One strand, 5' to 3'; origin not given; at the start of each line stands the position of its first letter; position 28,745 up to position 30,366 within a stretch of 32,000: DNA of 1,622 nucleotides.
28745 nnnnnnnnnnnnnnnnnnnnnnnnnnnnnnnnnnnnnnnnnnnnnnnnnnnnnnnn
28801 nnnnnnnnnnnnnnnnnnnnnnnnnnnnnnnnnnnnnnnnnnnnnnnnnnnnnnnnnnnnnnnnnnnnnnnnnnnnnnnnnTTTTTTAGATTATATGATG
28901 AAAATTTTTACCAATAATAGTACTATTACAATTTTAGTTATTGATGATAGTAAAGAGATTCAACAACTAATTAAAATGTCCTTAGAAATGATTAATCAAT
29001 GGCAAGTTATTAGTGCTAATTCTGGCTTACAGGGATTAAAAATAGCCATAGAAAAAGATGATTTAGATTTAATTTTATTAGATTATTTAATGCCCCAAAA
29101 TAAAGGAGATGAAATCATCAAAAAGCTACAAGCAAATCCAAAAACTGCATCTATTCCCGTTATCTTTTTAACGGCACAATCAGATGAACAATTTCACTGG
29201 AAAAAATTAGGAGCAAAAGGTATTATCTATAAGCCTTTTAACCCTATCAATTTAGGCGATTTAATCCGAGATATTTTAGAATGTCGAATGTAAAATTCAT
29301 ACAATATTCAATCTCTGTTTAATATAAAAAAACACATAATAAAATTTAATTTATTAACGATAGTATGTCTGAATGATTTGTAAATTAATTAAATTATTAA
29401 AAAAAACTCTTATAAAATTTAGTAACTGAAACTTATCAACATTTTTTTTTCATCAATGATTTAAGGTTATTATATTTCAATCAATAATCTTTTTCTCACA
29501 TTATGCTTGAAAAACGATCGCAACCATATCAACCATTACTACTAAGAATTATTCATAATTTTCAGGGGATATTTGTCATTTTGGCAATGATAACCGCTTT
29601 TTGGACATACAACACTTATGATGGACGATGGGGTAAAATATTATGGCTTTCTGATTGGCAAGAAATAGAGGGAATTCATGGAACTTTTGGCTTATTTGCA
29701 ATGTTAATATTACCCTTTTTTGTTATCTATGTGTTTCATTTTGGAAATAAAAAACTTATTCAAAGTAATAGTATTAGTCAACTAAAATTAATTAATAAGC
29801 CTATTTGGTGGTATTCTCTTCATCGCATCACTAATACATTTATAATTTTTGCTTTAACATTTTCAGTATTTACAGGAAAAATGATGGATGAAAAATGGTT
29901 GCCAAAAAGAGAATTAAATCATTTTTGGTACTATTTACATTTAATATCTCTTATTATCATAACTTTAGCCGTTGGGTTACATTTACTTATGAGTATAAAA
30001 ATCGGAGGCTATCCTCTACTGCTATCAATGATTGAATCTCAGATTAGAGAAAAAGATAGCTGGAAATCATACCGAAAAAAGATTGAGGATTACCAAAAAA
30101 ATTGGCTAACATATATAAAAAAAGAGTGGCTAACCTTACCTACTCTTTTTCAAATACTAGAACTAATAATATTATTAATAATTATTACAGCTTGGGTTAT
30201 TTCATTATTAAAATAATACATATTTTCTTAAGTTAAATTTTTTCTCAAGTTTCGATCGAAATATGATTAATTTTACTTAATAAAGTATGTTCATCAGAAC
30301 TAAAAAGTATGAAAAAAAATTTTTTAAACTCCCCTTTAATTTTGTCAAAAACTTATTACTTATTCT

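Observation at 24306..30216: An AT-rich signalling island combines an ethylene-receptor-like kinase, phosphorelay proteins, a cytochrome b-like protein and an SDR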

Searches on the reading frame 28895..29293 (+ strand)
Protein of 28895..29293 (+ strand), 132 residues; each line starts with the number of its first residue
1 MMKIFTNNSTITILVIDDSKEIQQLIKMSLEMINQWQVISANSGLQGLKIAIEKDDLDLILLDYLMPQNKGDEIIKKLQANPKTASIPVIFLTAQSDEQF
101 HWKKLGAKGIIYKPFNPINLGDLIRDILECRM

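Call 3: search_protein_families(library=pfam, proteins=[window:28895-29293:+], max_evalue=0.01)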
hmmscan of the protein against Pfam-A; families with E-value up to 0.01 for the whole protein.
window:28895-29293:+ (132 aa): 1 family
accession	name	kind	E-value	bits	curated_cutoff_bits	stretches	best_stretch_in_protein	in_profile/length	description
PF00072.30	Response_reg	-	7.5e-20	71.6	30.2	1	13-124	1-110/111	Response regulator receiver domain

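Call 4: search_protein_families(library=ncbifam, proteins=[window:28895-29293:+], max_evalue=0.01)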
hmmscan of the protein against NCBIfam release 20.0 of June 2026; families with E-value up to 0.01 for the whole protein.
window:28895-29293:+ (132 aa): 92 families (the best 25 are shown)
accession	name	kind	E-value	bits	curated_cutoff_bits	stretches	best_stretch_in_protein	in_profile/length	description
TIGR02154.1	PhoB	equivalog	9.1e-20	70.9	296.2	1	11-127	3-119/226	phosphate regulon transcriptional regulator PhoB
NF007135.0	PRK09581.1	equivalog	5.3e-19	68.4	474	1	10-126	2-118/457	PleD family two-component system response regulator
NF053854.1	RespRegPhoBBctds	equivalog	4.7e-17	62.1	270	1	13-120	1-107/225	two-component system response regulator PhoB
NF045944.1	ResRegRpaBCyano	equivalog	1.6e-16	60.4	330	1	14-129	1-113/229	response regulator transcription factor RpaB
NF033120.0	vanR_FM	exception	3.1e-16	59.7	460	1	10-120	3-110/231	vancomycin resistance response regulator transcription factor, VanR-F/VanR-M family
NF008199.0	PRK10955.1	equivalog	1.2e-15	58.1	341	1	13-128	4-115/232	envelope stress response regulator transcription factor CpxR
NF033117.2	vanR_ACDEGLN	exception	3.2e-15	56.3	350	1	13-120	1-105/226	VanR-ABDEGLN family response regulator transcription factor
NF007005.1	PRK09468.1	equivalog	1.1e-14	54.5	331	1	10-129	3-120/237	osmolarity response regulator transcription factor OmpR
NF045717.1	DVU0259_DivK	exception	4.7e-14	52.6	160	1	12-128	4-116/117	DVU0259 family response regulator domain-containing protein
NF047465.1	hybrid_HK_LvrA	exception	8.6e-14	50.5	1200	1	8-127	465-583/819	hybrid histidine kinase/response regulator LvrA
NF040689.1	MtrAB_MtrA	equivalog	2.9e-13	49.7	300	1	13-125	1-110/219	MtrAB system response regulator MtrA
NF012227.0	AdeR_RR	equivalog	3.3e-13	49.7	340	1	9-120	10-118/239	efflux system response regulator transcription factor AdeR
NF007935.0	PRK10651.1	equivalog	8.4e-13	48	250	1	7-127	3-123/216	two-component system response regulator NarL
NF040534.1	resp_reg_YycF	equivalog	9.3e-13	48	340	1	12-118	2-105/231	response regulator YycF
TIGR02875.1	spore_0_A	equivalog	2.5e-12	46.6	200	1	10-129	2-123/262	sporulation transcription factor Spo0A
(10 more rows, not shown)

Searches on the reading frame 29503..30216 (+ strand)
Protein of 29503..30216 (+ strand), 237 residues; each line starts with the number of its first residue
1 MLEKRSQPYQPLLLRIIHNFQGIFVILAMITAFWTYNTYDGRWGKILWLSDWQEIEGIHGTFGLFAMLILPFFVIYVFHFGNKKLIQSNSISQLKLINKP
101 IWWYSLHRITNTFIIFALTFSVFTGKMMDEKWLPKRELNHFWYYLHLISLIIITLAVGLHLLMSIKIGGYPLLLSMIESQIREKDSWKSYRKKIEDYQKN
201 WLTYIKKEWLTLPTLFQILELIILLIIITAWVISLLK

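Call 3: search_protein_families(library=pfam, proteins=[window:29503-30216:+], max_evalue=0.01)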
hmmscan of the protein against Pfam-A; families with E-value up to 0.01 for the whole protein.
window:29503-30216:+ (237 aa): 1 family
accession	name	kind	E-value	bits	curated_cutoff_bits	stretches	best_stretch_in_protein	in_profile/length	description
PF01292.26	Ni_hydr_CYTB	-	2.8e-11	44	30.1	1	10-177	2-177/179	Prokaryotic cytochrome b561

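Call 4: search_protein_families(library=ncbifam, proteins=[window:29503-30216:+], max_evalue=0.01)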
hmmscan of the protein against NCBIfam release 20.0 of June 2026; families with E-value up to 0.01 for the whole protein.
window:29503-30216:+ (237 aa): 0 families

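Call 50: find_homologous_proteins(query=window:29503-30216:+, max_evalue=0.00001)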
Query window:29503-30216:+ (237 aa): 639 proteins with E <= 0.00001 among 1032 candidates; the best 120 are listed.
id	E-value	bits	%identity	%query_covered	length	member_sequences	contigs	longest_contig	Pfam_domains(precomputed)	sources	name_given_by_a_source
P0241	7.1e-152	522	100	100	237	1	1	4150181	PF01292.27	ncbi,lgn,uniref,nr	ncbi:cytochrome b/b6 domain-containing protein [Geminocystis sp. NIES-3709]|uniref:cytochrome b/b6 d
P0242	2.2e-109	383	72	100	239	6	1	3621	PF14358.12,PF01292.27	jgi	jgi:hypothetical protein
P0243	3.4e-105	369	71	89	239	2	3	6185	PF01292.27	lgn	-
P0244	4.6e-105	369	70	100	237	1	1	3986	PF01292.27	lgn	-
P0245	2.9e-104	366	71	100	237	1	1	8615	PF01292.27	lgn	-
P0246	4.8e-103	362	69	100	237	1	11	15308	PF01292.27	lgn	-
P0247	2.3e-102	360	67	98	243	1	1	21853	PF01292.27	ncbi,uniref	ncbi:cytochrome b/b6 domain-containing protein [Geminocystis sp. CENA526]|uniref:cytochrome b/b6 dom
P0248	4.2e-102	359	69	100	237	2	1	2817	PF01292.27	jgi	jgi:hypothetical protein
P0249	8.5e-101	355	68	92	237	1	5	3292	PF01292.27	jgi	jgi:hypothetical protein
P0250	3.7e-96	339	65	100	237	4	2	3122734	PF01292.27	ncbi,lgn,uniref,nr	ncbi:cytochrome b/b6 domain-containing protein [Cyanobacterium sp. IPPAS B-1200]|uniref:cytochrome b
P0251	7.7e-96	338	65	100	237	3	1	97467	PF01292.27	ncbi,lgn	ncbi:MAG: cytochrome b/b6 domain-containing protein [Cyanobacterium sp.]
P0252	5.8e-94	332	62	100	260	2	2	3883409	PF01292.27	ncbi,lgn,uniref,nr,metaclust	ncbi:hypothetical protein GM3708_838 [Geminocystis sp. NIES-3708]|uniref:cytochrome b/b6 domain-cont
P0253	9.9e-92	325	60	100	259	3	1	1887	PF01292.27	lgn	-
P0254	1.1e-91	325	62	100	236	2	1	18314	PF01292.27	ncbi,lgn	-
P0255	5.1e-91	323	63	89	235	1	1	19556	PF01292.27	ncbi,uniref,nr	ncbi:cytochrome b/b6 domain-containing protein [Geminocystis sp. GBBB08]|uniref:cytochrome b/b6 doma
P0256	2.2e-90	320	62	91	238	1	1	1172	PF01292.27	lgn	-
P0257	3.7e-89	316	60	100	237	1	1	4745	PF01292.27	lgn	-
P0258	4.3e-89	316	60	100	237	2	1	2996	PF01292.27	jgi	-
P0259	7.3e-89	315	62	97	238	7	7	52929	PF01292.27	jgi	-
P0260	1.7e-87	311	58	100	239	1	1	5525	PF01292.27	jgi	jgi:hypothetical protein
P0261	1.1e-86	308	60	100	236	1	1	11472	PF01292.27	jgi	jgi:hypothetical protein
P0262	1.5e-85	305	59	100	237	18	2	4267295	PF01292.27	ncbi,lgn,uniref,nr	ncbi:cytochrome b/b6 domain-containing protein [Cyanobacterium aponinum AL20118]|uniref:Cytochrome b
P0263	5.2e-85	303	59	100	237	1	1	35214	PF01292.27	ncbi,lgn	-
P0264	8.6e-84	299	58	100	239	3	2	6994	PF01292.27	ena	-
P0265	9.6e-84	299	58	100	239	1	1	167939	PF01292.27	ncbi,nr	ncbi:MAG: cytochrome b/b6 domain-containing protein [Rivularia sp. T60_A2020_040]|nr:cytochrome b/b6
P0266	1.2e-83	298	57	100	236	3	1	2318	PF01292.27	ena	-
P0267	1.5e-83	298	58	100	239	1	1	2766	PF01292.27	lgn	-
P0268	3.0e-83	297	56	100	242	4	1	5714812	PF01292.27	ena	-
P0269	4.2e-83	297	56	100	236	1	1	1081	PF01292.27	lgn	-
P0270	4.8e-83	296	57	100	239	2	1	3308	PF01292.27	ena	-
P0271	7.9e-83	296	58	100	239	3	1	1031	PF01292.27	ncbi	-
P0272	1.4e-82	295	58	100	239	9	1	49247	PF01292.27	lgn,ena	-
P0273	1.4e-82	295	56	99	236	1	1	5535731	PF01292.27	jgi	jgi:hypothetical protein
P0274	1.7e-82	295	57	100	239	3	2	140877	PF01292.27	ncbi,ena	-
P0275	3.1e-82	294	57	100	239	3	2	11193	PF01292.27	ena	-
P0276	3.6e-82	294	57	100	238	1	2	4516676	PF01292.27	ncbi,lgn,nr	ncbi:hypothetical protein NIES4102_01590 [Chondrocystis sp. NIES-4102]|nr:hypothetical protein NIES4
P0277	4.5e-82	293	58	100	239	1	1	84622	PF01292.27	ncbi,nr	ncbi:MAG: cytochrome b/b6 domain-containing protein [Nostocales cyanobacterium 94392]|nr:cytochrome 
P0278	4.5e-82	293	56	100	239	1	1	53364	PF01292.27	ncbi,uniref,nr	ncbi:cytochrome b/b6 domain-containing protein [Plectonema cf. radiosum LEGE 06105]|uniref:Cytochrom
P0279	5.3e-82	293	57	95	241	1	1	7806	PF01292.27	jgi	jgi:hypothetical protein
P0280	5.6e-82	293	56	100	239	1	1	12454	PF01292.27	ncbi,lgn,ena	ncbi:MAG: cytochrome b/b6 domain-containing protein [Rivularia sp. (in: cyanobacteria)]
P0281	5.8e-82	293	57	100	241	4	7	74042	PF01292.27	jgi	jgi:hypothetical protein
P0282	7.5e-82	292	58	98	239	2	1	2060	PF01292.27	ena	-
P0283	7.7e-82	292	56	100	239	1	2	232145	PF01292.27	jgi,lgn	-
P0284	8.1e-82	292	55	100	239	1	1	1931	PF01292.27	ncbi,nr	ncbi:MAG: cytochrome b/b6 domain-containing protein [Cyanobacteriota bacterium]|nr:cytochrome b/b6 d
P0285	8.9e-82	292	56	99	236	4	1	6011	PF01292.27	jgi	jgi:hypothetical protein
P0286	1.8e-81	291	57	100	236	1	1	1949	PF01292.27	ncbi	ncbi:MAG: cytochrome b/b6 domain-containing protein [Cyanobacteria bacterium P01_A01_bin.83]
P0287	2.0e-81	291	56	100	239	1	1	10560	PF01292.27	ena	-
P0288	2.1e-81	291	57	100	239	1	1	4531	PF01292.27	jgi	jgi:hypothetical protein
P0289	2.3e-81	291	56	99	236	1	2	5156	PF01292.27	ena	-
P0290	2.6e-81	291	58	99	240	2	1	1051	PF01292.27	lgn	-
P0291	3.1e-81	290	56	100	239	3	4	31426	PF01292.27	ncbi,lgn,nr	ncbi:MAG: cytochrome b/b6 domain-containing protein [Richelia sp. RM2_1_2]|nr:cytochrome b/b6 domain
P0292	3.6e-81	290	56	100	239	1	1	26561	PF01292.27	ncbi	ncbi:MAG TPA: cytochrome b/b6 domain-containing protein [Xenococcaceae cyanobacterium]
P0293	3.6e-81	290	55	100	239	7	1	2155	PF01292.27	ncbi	-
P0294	4.2e-81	290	55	100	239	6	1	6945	PF01292.27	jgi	jgi:hypothetical protein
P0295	5.1e-81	290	57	100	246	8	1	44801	PF01292.27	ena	-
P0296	6.0e-81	290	54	99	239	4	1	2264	PF01292.27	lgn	-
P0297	6.0e-81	290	56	99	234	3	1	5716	PF01292.27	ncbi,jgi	jgi:hypothetical protein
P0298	7.3e-81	289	55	100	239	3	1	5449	PF01292.27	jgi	jgi:hypothetical protein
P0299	7.5e-81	289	55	90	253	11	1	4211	PF01292.27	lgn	-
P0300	1.2e-80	289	56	100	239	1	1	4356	PF01292.27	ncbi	ncbi:MAG: cytochrome b/b6 domain-containing protein [Xenococcaceae cyanobacterium]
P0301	1.2e-80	289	56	100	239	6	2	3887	PF01292.27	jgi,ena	jgi:hypothetical protein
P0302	1.4e-80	288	56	100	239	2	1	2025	PF01292.27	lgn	-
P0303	2.1e-80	288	56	99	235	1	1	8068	PF01292.27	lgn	-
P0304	2.4e-80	288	57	100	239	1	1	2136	PF01292.27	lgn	-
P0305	2.4e-80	288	54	100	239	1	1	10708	PF01292.27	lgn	-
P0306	2.6e-80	287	55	100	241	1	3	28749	PF01292.27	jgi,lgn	jgi:hypothetical protein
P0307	3.0e-80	287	56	90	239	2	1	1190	PF01292.27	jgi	jgi:hypothetical protein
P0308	3.0e-80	287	55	100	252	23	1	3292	PF01292.27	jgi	jgi:hypothetical protein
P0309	4.2e-80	287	54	100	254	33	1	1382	PF01292.27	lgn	-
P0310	5.7e-80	286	56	100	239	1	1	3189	PF01292.27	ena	-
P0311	9.7e-80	286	54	100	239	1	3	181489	PF01292.27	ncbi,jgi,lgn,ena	jgi:hypothetical protein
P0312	1.1e-79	285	54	100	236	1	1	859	PF01292.27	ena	-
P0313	1.9e-79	285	56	99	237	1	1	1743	PF01292.27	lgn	-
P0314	2.0e-79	285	57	100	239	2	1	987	PF01292.27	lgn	-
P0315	2.3e-79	284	52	100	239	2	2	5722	PF01292.27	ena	-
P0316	2.7e-79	284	57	100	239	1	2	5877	PF01292.27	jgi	jgi:hypothetical protein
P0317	4.5e-79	283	54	100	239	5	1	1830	PF01292.27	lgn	-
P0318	4.8e-79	283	56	98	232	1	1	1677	PF01292.27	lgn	-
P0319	4.9e-79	283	52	100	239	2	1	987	PF01292.27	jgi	jgi:hypothetical protein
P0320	4.9e-79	283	54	100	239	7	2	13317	PF01292.27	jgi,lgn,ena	jgi:hypothetical protein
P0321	5.1e-79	283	55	99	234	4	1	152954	PF01292.27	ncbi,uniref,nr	ncbi:cytochrome b/b6 domain-containing protein [Leptolyngbya sp. FACHB-541]|uniref:cytochrome b/b6 d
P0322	5.6e-79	283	55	100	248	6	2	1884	PF01292.27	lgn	-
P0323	5.6e-79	283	55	100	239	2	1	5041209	PF01292.27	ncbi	ncbi:cytochrome b/b6 domain-containing protein [Stanieria cyanosphaera]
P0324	8.8e-79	282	54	100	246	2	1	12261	PF01292.27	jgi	jgi:hypothetical protein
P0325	8.9e-79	282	54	100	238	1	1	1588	PF01292.27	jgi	jgi:hypothetical protein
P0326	8.9e-79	282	56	99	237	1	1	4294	PF01292.27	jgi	jgi:Prokaryotic cytochrome b561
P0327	9.0e-79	282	54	99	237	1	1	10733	PF01292.27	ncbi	ncbi:MAG: cytochrome b/b6 domain-containing protein [Halothece sp.]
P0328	9.4e-79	282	54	100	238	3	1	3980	PF01292.27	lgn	-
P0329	1.1e-78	282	54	99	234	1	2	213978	PF01292.27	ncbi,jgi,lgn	ncbi:MAG TPA: cytochrome b/b6 domain-containing protein [Oculatellaceae cyanobacterium]|jgi:hypothet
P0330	1.4e-78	282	53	100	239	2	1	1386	PF01292.27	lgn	-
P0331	1.7e-78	281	55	100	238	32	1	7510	PF01292.27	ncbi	ncbi:MAG: hypothetical protein RLZZ535_3681 [Cyanobacteriota bacterium]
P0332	2.1e-78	281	54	98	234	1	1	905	PF01292.27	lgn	-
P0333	2.2e-78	281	54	99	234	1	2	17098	PF01292.27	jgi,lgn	jgi:hypothetical protein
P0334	2.3e-78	281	55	100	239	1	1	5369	PF01292.27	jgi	jgi:hypothetical protein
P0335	2.6e-78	281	54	99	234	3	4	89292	PF01292.27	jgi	jgi:hypothetical protein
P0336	2.7e-78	281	54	100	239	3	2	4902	PF01292.27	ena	-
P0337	3.2e-78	281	53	99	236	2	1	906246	PF01292.27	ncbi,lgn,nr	ncbi:MAG: cytochrome b/b6 domain-containing protein [Oscillatoriophycideae cyanobacterium NC_groundw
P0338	3.6e-78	280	54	97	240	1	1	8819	PF01292.27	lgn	-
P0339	4.5e-78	280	54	100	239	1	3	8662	PF01292.27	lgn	-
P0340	4.9e-78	280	54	100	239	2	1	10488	PF01292.27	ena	-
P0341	5.2e-78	280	53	99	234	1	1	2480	PF01292.27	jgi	jgi:hypothetical protein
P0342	5.3e-78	280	56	99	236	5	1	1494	PF01292.27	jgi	jgi:hypothetical protein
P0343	5.7e-78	280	54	100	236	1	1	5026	PF01292.27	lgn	-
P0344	5.7e-78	280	55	100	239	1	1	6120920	PF01292.27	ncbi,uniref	ncbi:cytochrome b/b6 domain-containing protein [Lyngbya aestuarii]|uniref:cytochrome b/b6 domain-con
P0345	6.4e-78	280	57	99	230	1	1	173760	PF01292.27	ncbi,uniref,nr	ncbi:cytochrome b/b6 domain-containing protein [Aliterella atlantica]|uniref:Cytochrome b(N-terminal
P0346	6.7e-78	280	54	98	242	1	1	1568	PF01292.27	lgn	-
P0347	9.1e-78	279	53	100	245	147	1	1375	PF01292.27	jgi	jgi:hypothetical protein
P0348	9.1e-78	279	54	99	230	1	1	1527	PF01292.27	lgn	-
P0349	1.1e-77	279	54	99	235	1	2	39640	PF01292.27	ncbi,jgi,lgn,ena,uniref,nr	ncbi:MAG TPA: cytochrome b/b6 domain-containing protein [Leptolyngbyaceae cyanobacterium M33_DOE_097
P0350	1.3e-77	279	54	100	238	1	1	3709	PF01292.27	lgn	-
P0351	1.4e-77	278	56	97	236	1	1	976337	PF01292.27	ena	-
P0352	1.5e-77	278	55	100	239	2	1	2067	PF01292.27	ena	-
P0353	1.6e-77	278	54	100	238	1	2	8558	PF01292.27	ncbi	-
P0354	1.8e-77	278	55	99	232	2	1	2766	PF01292.27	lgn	-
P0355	2.4e-77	278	54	100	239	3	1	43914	PF01292.27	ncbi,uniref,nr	ncbi:cytochrome b/b6 domain-containing protein [Rivularia sp. UHCC 0363]|uniref:cytochrome b/b6 doma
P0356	2.5e-77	278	61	77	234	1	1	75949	PF01292.27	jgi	jgi:hypothetical protein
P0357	2.5e-77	278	53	100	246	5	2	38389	PF01292.27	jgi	jgi:Prokaryotic cytochrome b561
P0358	2.8e-77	278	58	100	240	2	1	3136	PF01292.27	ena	-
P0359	2.8e-77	277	54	100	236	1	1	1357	PF01292.27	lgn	-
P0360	3.0e-77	277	53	100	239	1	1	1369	PF01292.27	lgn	-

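Call 51: find_encoding_contigs(protein=P0252, flank=6000, max_places=1)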
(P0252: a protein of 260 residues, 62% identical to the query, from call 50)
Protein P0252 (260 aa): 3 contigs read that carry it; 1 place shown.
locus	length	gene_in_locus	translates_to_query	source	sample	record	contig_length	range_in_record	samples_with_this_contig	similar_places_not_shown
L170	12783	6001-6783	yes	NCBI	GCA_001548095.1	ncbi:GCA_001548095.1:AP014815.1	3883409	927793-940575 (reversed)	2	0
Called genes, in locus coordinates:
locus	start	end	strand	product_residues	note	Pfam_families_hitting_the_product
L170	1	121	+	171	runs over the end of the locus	PF00702:Hydrolase, PF13242:Hydrolase_like, PF09419:PGP_phosphatase (weak)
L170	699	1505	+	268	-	PF12565:DUF3747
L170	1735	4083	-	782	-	PF11992:TgpA_N, PF01841:Transglut_core, PF13559:DUF4129 (weak)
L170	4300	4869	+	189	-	PF01327:Pep_deformylase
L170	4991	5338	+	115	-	PF02575:YbaB_DNA_bd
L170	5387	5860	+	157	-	PF01451:LMWPc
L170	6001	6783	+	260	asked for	PF01292:Ni_hydr_CYTB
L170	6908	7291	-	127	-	PF04241:DUF423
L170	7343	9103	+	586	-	PF00849:PseudoU_synth_2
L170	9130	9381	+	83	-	PF05768:Glrx-like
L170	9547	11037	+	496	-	PF01225:Mur_ligase, PF08245:Mur_ligase_M, PF02875:Mur_ligase_C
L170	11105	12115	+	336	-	PF01073:3Beta_HSD, PF01370:Epimerase, PF02719:Polysacc_synt_2, PF04321:RmlD_sub_bind, PF07993:NAD_binding_4 (faint), PF16363:GDP_Man_Dehyd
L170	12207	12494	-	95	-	PF02686:GatC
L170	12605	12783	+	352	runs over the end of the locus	PF13439:Glyco_transf_4 (weak), PF00534:Glycos_transf_1, PF13692:Glyco_trans_1_4, PF20706:GT4-conflict (weak)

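Call 52: find_encoding_contigs(protein=P0247, flank=6000, max_places=1)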
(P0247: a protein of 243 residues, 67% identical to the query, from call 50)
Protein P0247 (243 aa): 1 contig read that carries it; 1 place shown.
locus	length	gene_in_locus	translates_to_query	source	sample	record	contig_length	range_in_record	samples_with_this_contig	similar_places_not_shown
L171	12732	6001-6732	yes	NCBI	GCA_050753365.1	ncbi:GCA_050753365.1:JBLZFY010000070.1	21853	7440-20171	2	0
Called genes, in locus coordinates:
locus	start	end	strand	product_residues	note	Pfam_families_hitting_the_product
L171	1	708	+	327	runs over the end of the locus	PF02779:Transket_pyr, PF02780:Transketolase_C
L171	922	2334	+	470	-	PF07549:Sec_GG (weak), PF21760:SecD_1st, PF22599:SecDF_P1_head, PF03176:MMPL, PF02355:SecD_SecF_C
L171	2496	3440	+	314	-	PF02355:SecD_SecF_C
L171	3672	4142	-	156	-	PF01451:LMWPc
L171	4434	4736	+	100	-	PF00253:Ribosomal_S14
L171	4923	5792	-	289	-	-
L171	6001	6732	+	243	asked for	PF01292:Ni_hydr_CYTB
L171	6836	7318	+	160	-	PF13279:4HBT_2, PF03061:4HBT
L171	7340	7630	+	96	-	PF12732:YtxH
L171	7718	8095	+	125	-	PF18765:Polbeta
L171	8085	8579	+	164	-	PF20797:HepT-like_2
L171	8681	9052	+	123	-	-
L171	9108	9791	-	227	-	PF00072:Response_reg, PF00486:Trans_reg_C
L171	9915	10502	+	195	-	PF12728:HTH_17 (faint), PF13411:MerR_1 (weak), PF00376:MerR, PF00239:Resolvase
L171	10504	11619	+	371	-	PF07282:Cas12f1-like_TNB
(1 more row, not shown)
